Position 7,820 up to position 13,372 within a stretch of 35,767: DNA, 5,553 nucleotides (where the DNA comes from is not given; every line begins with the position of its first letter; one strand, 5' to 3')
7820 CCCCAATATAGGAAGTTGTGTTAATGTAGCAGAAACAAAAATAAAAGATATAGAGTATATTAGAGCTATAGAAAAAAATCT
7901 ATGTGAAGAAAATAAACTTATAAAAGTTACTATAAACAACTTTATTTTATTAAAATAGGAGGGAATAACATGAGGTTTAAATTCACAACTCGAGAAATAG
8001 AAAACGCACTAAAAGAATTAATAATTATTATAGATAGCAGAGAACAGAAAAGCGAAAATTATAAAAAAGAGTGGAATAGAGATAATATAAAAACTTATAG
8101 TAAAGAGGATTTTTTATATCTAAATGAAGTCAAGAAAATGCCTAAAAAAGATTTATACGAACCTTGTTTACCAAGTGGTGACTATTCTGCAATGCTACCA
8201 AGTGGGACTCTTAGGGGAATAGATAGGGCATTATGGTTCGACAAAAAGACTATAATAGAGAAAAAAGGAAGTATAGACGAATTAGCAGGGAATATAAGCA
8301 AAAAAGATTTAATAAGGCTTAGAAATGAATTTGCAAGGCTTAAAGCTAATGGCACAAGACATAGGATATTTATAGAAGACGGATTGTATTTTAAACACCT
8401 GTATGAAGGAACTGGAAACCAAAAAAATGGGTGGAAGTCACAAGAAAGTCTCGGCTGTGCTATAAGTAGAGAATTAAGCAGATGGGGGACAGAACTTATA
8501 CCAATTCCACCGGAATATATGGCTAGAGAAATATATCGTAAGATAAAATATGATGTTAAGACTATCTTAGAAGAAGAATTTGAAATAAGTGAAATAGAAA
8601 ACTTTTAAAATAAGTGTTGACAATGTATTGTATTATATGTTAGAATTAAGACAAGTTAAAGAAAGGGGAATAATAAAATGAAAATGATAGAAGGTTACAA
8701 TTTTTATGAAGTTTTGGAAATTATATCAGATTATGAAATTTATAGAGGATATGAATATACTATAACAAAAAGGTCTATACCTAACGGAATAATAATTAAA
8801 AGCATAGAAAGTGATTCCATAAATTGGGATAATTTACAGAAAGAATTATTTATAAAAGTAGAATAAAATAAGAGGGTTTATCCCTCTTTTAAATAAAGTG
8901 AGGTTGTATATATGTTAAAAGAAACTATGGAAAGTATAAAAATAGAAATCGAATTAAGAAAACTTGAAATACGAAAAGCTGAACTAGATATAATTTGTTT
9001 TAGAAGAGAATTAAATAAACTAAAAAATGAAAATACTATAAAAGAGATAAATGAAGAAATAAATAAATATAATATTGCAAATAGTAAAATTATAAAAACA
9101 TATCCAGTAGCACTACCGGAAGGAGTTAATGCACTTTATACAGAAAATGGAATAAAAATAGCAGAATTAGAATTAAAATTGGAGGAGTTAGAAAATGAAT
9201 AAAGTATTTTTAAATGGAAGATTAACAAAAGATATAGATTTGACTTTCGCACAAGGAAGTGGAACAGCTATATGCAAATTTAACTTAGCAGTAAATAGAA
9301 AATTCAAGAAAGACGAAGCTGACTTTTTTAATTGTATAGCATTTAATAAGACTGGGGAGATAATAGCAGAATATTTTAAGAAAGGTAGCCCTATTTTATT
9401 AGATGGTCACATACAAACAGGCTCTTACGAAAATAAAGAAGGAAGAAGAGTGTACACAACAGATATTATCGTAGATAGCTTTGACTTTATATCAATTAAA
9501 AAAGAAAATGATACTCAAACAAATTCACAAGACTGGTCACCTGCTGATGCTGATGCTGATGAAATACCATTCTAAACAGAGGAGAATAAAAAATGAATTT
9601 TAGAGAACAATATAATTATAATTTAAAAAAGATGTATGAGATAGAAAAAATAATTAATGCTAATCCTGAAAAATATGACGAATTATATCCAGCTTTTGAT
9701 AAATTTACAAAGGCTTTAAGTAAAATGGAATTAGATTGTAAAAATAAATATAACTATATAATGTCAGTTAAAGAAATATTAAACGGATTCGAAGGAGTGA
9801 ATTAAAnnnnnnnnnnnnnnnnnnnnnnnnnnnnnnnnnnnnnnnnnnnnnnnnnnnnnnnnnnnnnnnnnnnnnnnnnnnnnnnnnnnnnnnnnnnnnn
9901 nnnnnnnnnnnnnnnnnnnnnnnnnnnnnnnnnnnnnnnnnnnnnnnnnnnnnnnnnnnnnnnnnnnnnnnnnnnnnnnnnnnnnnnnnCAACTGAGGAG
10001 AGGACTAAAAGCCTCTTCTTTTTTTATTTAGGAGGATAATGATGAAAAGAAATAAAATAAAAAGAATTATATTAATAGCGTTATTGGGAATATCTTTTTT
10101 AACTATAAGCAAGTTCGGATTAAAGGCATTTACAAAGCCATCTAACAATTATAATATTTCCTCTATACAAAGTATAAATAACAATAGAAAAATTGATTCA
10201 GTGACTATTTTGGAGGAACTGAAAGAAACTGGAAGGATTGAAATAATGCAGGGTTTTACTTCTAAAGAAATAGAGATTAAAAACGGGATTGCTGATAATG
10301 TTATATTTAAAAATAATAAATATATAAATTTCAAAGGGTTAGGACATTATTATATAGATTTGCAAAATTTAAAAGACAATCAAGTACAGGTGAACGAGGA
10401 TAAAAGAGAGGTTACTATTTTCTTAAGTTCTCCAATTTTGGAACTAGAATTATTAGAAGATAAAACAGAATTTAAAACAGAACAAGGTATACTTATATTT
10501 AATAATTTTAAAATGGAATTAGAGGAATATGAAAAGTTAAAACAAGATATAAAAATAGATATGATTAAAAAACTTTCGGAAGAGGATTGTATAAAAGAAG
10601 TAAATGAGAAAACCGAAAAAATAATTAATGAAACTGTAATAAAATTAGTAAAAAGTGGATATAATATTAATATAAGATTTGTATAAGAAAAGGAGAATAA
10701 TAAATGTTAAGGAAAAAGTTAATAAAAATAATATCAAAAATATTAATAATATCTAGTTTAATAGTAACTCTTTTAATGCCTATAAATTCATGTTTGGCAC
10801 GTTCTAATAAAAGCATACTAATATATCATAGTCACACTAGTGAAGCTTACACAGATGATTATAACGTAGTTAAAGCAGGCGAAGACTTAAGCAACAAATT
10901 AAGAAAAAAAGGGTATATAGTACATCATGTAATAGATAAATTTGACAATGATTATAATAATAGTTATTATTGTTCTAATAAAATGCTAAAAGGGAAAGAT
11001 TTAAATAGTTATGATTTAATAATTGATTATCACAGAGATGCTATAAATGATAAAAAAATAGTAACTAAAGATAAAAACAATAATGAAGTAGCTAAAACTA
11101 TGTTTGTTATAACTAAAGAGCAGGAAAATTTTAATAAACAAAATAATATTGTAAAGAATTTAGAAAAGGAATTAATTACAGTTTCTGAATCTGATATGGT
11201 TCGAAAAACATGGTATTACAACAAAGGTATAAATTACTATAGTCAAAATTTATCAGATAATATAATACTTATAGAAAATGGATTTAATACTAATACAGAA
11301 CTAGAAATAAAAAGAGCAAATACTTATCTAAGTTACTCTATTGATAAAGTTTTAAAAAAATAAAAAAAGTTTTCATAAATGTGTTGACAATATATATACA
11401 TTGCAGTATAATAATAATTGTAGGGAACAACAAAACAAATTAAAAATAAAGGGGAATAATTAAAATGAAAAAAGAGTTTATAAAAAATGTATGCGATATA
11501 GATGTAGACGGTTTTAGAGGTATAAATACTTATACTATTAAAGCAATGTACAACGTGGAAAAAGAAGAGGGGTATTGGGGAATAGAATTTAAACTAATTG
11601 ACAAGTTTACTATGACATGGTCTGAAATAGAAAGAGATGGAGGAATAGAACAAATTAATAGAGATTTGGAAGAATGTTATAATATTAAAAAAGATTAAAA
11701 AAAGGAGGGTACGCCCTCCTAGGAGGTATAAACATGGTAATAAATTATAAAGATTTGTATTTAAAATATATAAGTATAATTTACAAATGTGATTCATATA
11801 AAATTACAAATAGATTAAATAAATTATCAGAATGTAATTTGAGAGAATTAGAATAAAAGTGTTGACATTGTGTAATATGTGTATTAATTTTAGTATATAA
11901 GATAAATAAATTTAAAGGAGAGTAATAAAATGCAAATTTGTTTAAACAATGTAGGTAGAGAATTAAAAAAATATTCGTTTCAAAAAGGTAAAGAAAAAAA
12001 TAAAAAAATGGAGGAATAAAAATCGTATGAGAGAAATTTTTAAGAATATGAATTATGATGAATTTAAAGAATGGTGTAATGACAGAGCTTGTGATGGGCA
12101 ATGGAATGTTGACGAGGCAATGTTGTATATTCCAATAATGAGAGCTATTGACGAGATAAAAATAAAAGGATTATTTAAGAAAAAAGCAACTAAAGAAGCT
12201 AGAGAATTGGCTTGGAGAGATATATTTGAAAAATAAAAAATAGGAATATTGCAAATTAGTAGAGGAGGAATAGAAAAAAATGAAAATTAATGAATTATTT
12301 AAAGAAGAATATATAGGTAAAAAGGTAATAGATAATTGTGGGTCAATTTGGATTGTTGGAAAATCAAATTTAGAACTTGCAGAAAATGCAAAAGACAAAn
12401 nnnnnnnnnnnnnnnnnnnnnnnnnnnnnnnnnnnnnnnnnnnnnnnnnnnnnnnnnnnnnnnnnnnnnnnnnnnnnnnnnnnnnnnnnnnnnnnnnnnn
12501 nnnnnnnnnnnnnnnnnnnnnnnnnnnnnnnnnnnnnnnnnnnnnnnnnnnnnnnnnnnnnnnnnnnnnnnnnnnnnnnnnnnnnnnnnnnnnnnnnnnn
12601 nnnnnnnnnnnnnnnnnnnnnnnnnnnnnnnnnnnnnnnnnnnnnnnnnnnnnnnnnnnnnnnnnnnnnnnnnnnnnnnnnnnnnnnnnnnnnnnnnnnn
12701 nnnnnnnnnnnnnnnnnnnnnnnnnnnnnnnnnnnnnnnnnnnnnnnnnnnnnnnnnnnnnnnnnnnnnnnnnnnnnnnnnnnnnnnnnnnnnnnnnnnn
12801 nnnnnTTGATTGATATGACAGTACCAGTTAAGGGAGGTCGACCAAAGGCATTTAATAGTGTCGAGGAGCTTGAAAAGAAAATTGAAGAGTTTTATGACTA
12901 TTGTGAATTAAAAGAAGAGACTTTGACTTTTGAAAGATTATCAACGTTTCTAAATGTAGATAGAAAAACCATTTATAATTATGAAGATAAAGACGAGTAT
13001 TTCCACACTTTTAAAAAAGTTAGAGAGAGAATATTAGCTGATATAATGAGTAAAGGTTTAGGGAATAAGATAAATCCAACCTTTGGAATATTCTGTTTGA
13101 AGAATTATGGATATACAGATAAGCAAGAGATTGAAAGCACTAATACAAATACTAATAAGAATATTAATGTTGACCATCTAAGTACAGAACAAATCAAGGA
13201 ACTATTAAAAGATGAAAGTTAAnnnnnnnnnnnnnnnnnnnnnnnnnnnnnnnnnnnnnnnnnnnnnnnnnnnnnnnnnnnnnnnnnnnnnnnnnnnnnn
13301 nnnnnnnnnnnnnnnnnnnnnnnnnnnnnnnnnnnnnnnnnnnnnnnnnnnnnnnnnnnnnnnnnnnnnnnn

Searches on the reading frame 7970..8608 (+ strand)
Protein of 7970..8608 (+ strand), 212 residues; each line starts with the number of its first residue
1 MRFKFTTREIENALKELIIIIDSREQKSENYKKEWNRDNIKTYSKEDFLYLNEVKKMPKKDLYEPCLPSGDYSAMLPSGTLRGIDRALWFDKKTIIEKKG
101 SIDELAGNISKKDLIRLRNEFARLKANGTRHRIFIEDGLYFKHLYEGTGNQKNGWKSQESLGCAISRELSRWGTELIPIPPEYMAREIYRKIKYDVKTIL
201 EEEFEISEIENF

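Call 78: search_protein_families(library=phrogs, proteins=[window:7970-8608:+], max_evalue=0.001)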
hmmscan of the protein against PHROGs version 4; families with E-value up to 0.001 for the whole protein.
window:7970-8608:+ (212 aa): 1 family
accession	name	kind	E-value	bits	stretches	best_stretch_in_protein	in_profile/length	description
phrog_3490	-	DNA, RNA and nucleotide metabolism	3.2e-26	93.4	1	9-203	1-173/175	ERCC4-type nuclease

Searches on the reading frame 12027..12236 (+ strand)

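Call 12: search_protein_families(library=pfam, proteins=[window:12027-12236:+], max_evalue=0.1)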
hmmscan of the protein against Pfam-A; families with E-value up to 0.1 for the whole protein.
window:12027-12236:+ (69 aa): 1 family
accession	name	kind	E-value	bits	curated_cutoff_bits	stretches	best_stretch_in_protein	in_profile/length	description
PF15842.10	DUF4718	-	0.076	13.3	27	1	2-36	36-70/184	Domain of unknown function (DUF4718)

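Call 13: search_protein_families(library=phrogs, proteins=[window:12027-12236:+], max_evalue=0.01)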
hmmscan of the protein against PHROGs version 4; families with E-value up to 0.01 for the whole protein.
window:12027-12236:+ (69 aa): 0 families

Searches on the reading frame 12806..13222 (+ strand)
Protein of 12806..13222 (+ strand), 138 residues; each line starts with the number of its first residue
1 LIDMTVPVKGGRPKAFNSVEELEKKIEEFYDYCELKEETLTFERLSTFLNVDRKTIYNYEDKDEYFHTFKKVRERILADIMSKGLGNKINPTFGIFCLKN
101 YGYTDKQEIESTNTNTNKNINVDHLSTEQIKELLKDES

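Call 12: search_protein_families(library=pfam, proteins=[window:12806-13222:+], max_evalue=0.1)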
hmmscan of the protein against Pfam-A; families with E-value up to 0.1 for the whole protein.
window:12806-13222:+ (138 aa): 2 families
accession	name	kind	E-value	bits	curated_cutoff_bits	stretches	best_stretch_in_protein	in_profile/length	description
PF16677.11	GP3_package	-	2.4e-19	69.9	29.4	1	11-109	1-105/105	DNA-packaging protein gp3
PF08279.18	HTH_11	-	0.049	14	25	0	36-59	12-35/55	HTH domain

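Call 13: search_protein_families(library=phrogs, proteins=[window:12806-13222:+], max_evalue=0.01)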
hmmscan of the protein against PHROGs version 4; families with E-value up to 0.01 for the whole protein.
window:12806-13222:+ (138 aa): 3 families
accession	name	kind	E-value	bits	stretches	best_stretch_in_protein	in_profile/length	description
phrog_606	-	head and packaging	4.8e-21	76.5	1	8-136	17-163/167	terminase small subunit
phrog_309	-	head and packaging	3e-07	31.7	1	35-137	152-288/319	terminase small subunit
phrog_2538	-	head and packaging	4.1e-07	31.1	1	38-87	17-66/129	terminase small subunit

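Call 32: find_encoding_contigs(protein=window:12806-13222:+, flank=10000, max_places=10)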
Protein window:12806-13222:+ (138 aa): no gene with exactly this product is on record in the collection.

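Call 39: find_homologous_proteins(query=window:12806-13222:+, max_evalue=1e-10)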
Query window:12806-13222:+ (138 aa): 46 proteins with E <= 1e-10 among 66 candidates.
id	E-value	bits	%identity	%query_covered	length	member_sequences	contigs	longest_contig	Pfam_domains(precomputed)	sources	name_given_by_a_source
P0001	5.8e-80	284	96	97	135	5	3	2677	PF16677.12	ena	-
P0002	3.3e-71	256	87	97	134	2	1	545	PF16677.12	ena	-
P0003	9.6e-66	238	81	98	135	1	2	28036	PF16677.12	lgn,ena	-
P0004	1.1e-65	238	80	97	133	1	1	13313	PF16677.12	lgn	-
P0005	4.2e-57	210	71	94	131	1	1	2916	PF16677.12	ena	-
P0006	9.0e-57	209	71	94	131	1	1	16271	PF16677.12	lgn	-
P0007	9.7e-57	209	70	94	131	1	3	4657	PF16677.12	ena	-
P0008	5.9e-56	206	69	94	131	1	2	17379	PF16677.12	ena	-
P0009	1.1e-55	205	66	95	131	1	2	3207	PF16677.12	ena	-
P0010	1.2e-55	205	71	92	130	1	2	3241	PF16677.12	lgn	-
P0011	1.7e-55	205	68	94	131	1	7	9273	PF16677.12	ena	-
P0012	6.6e-55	203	72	94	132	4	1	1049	PF16677.12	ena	-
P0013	3.6e-53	197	69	93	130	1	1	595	PF16677.12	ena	-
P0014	7.2e-52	193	64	93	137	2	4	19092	PF16677.12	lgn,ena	-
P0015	8.8e-52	193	66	95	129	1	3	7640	PF16677.12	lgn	-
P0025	3.5e-33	133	52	94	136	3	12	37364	PF16677.12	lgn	-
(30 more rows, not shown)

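Call 40: find_encoding_contigs(protein=P0003, flank=10000, max_places=4)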
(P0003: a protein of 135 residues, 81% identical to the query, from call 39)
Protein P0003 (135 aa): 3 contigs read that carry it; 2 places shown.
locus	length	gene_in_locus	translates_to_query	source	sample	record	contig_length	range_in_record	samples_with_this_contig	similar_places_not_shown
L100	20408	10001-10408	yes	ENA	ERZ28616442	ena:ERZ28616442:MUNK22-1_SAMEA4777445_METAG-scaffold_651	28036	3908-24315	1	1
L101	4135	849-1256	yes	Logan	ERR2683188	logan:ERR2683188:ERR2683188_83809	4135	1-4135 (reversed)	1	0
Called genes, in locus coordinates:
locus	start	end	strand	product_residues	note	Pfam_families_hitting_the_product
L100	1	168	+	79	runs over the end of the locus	-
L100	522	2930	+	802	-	PF04851:ResIII, PF00270:DEAD (weak)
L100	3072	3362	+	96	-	-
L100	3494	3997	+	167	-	PF05565:Sipho_Gp157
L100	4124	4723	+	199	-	PF04404:ERF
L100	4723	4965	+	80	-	-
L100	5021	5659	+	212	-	-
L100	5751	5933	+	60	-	-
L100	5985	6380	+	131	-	-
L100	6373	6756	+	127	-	PF00436:SSB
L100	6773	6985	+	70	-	-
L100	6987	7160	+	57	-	-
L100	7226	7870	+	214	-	PF14014:DUF4230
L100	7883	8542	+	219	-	PF07454:SpoIIP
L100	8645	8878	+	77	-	-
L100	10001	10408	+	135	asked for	PF16677:GP3_package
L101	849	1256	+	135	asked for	PF16677:GP3_package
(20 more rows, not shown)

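Call 41: find_encoding_contigs(protein=P0004, flank=10000, max_places=4)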
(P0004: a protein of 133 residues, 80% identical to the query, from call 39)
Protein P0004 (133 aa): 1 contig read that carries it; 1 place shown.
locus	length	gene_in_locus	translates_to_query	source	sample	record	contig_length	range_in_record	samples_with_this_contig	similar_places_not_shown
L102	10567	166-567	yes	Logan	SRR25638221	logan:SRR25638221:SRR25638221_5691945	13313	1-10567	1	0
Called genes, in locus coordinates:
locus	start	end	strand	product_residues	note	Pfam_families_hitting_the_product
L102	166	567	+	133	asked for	PF16677:GP3_package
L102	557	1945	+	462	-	PF22530:Terminase-T7_RNaseH-like (weak)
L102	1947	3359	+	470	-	PF05133:SPP1_portal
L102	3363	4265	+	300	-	PF04233:Phage_Mu_F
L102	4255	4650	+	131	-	-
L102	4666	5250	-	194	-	-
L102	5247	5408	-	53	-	-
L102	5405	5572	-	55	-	-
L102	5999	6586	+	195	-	PF06810:Phage_scaffold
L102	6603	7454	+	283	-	PF25209:Phage_capsid_4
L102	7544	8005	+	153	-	-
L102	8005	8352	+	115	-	-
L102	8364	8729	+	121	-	-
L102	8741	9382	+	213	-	-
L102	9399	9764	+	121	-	-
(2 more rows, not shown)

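Call 42: find_encoding_contigs(protein=P0006, flank=10000, max_places=4)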
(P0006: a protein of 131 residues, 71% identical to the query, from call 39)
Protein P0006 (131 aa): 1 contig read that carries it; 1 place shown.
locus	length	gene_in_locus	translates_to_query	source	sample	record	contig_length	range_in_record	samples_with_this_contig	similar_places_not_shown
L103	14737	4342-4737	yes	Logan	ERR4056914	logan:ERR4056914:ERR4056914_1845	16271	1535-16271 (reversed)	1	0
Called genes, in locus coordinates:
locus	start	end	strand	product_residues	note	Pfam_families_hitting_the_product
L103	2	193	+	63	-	?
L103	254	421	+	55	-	-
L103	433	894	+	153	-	PF00692:dUTPase, PF22769:DCD (faint)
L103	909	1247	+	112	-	-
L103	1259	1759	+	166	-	PF05565:Sipho_Gp157, PF23219:LAMB1 (faint)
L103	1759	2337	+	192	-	PF13392:HNH_3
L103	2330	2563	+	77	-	-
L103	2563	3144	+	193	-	PF13392:HNH_3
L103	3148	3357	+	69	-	-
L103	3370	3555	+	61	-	-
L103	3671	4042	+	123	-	-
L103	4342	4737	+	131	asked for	PF16677:GP3_package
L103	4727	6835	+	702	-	PF01079:Hint (weak), PF07591:PT-HINT (weak), PF14890:Intein_splicing, PF22530:Terminase-T7_RNaseH-like (weak)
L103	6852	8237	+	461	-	PF05133:SPP1_portal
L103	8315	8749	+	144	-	PF01844:HNH, PF14279:HNH_5, PF02796:HTH_7 (faint)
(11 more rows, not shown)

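Call 43: find_encoding_contigs(protein=P0008, flank=10000, max_places=4)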
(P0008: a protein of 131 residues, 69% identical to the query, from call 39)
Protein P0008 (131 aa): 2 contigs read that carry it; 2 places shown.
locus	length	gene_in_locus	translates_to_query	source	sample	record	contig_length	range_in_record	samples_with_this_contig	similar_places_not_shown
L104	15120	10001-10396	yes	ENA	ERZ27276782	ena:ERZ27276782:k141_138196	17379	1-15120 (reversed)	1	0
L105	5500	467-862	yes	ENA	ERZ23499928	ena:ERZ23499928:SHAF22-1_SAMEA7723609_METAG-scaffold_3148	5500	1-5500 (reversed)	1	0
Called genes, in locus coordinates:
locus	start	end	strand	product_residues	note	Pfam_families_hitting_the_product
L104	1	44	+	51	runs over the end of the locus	-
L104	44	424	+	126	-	PF00436:SSB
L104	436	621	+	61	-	PF12844:HTH_19 (weak), PF13560:HTH_31 (weak), PF01381:HTH_3 (weak)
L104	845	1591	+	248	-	PF14297:Lin1244_N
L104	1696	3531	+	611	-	PF13155:Toprim_2, PF13662:Toprim_4, PF03796:DnaB_C (weak), PF13481:AAA_25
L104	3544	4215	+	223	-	-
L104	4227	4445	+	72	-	-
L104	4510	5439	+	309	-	-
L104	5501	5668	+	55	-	-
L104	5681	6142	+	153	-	PF00692:dUTPase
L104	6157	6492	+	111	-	-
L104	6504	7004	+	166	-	PF05565:Sipho_Gp157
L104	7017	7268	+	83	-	-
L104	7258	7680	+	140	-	-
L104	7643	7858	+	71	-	-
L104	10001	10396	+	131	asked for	PF16677:GP3_package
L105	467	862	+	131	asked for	PF16677:GP3_package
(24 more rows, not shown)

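Call 64: find_encoding_contigs(protein=P0014, flank=10000, max_places=4)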
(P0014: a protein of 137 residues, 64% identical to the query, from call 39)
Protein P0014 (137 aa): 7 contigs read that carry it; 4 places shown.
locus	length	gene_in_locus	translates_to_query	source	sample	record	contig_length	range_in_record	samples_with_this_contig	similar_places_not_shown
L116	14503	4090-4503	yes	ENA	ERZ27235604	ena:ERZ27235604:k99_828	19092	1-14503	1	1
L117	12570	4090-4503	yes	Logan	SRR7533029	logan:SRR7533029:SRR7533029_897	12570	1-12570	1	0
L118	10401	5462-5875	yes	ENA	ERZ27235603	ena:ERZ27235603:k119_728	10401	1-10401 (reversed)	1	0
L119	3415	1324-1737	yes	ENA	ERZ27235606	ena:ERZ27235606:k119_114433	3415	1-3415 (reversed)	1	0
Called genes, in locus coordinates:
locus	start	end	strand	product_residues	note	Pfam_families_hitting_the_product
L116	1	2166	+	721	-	?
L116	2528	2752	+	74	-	-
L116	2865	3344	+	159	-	PF08761:dUTPase_2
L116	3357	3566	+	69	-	-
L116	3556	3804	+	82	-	-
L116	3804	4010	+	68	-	-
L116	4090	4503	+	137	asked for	PF16677:GP3_package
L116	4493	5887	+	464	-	PF03237:Terminase_6N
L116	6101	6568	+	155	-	PF11753:DUF3310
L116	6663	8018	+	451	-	PF05133:SPP1_portal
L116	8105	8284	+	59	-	-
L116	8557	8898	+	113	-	-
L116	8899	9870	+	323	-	PF04233:Phage_Mu_F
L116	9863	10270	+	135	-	-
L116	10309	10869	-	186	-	-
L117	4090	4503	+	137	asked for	PF16677:GP3_package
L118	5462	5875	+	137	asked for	PF16677:GP3_package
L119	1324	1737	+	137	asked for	PF16677:GP3_package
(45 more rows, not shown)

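Call 65: find_encoding_contigs(protein=P0025, flank=10000, max_places=4)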
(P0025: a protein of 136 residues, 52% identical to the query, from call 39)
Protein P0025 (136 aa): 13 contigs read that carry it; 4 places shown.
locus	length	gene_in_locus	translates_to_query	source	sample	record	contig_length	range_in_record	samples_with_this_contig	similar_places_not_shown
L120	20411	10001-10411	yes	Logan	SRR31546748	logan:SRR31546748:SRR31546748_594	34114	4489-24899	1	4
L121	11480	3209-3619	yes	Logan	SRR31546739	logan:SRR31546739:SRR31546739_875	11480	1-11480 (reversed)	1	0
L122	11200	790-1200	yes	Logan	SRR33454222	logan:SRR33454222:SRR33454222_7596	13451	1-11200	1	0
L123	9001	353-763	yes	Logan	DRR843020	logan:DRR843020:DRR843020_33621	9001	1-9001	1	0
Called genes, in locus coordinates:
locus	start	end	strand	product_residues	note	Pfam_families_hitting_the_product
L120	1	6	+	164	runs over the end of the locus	PF05565:Sipho_Gp157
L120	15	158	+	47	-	-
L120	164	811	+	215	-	PF04404:ERF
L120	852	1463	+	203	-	-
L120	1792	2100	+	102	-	PF14319:Zn_Tnp_IS91 (faint)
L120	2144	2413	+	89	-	-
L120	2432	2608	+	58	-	-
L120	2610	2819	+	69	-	-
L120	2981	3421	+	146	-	-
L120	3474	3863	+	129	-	PF00436:SSB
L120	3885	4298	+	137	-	PF01381:HTH_3 (weak), PF13560:HTH_31 (faint), PF12844:HTH_19 (weak)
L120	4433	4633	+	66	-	PF12844:HTH_19 (weak), PF13384:HTH_23 (weak), PF13560:HTH_31, PF01381:HTH_3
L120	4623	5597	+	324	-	PF01807:Zn_ribbon_DnaG (weak)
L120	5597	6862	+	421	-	PF05272:VapE-like_dom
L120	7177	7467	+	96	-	-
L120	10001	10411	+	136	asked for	PF16677:GP3_package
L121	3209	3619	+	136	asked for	PF16677:GP3_package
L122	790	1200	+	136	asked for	PF16677:GP3_package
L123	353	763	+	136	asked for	PF16677:GP3_package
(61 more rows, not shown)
